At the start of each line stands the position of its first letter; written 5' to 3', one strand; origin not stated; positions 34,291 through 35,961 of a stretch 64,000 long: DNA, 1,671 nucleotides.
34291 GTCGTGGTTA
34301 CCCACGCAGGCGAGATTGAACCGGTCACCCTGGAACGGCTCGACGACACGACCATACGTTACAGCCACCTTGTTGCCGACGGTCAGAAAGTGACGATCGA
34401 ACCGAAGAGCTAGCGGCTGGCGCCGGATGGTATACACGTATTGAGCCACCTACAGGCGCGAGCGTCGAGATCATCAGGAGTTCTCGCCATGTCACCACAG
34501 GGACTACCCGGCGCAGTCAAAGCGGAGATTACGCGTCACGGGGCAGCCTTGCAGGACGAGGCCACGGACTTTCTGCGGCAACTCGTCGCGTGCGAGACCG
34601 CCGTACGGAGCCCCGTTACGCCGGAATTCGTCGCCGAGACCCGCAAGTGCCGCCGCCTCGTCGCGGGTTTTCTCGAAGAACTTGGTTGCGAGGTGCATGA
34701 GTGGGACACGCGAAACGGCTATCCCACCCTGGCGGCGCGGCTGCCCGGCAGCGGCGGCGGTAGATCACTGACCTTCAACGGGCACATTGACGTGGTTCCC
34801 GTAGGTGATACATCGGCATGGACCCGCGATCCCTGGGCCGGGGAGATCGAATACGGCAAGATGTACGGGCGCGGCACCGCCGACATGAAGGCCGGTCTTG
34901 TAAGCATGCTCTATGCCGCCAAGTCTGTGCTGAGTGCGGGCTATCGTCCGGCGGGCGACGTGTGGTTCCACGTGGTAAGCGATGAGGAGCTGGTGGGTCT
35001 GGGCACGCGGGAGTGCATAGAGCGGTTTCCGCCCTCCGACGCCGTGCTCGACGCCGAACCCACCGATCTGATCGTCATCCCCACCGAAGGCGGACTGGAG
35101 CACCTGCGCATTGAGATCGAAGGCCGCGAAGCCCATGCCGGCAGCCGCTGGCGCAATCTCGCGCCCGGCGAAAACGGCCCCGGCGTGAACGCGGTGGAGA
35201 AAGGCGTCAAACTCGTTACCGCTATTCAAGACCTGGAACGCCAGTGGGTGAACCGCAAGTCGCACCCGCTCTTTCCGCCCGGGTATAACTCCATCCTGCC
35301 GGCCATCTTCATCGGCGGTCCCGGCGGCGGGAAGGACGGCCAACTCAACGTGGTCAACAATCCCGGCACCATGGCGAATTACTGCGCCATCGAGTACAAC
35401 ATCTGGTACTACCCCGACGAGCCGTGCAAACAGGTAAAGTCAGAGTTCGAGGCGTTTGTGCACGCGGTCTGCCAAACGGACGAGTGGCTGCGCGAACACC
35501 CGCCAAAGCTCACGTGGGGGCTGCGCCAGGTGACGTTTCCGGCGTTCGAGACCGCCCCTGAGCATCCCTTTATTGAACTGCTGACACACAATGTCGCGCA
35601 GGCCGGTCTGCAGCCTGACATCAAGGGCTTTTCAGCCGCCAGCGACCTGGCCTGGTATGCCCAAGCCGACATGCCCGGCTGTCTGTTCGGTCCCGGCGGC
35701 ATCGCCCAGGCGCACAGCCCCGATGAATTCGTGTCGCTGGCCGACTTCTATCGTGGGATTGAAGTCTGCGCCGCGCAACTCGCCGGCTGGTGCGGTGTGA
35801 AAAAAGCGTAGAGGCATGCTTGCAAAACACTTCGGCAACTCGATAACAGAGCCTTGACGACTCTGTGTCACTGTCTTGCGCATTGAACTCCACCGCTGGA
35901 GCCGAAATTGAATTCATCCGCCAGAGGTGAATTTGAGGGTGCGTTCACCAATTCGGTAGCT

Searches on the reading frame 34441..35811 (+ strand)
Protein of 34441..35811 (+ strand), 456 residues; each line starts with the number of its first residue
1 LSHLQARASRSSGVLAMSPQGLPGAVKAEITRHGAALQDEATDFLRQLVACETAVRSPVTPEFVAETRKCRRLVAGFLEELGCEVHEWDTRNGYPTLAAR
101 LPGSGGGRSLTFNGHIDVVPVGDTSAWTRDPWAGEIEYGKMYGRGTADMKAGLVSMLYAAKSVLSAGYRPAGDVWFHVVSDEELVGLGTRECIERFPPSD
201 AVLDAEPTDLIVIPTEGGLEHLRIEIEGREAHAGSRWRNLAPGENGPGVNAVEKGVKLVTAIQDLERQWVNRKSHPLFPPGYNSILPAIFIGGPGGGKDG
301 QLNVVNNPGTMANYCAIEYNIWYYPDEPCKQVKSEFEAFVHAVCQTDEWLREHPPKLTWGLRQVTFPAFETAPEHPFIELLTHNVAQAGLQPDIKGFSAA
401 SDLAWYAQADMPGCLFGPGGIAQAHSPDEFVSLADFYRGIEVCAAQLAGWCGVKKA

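Call 80: search_protein_families(library=pfam, max_evalue=0.00001, proteins=[window:34441-35811:+])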
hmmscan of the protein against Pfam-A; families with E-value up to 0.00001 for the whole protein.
window:34441-35811:+ (456 aa): 1 family
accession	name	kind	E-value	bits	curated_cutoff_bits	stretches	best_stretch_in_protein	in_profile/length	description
PF01546.33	Peptidase_M20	-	1.9e-35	123.1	24.6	1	112-445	2-202/206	Peptidase family M20/M25/M40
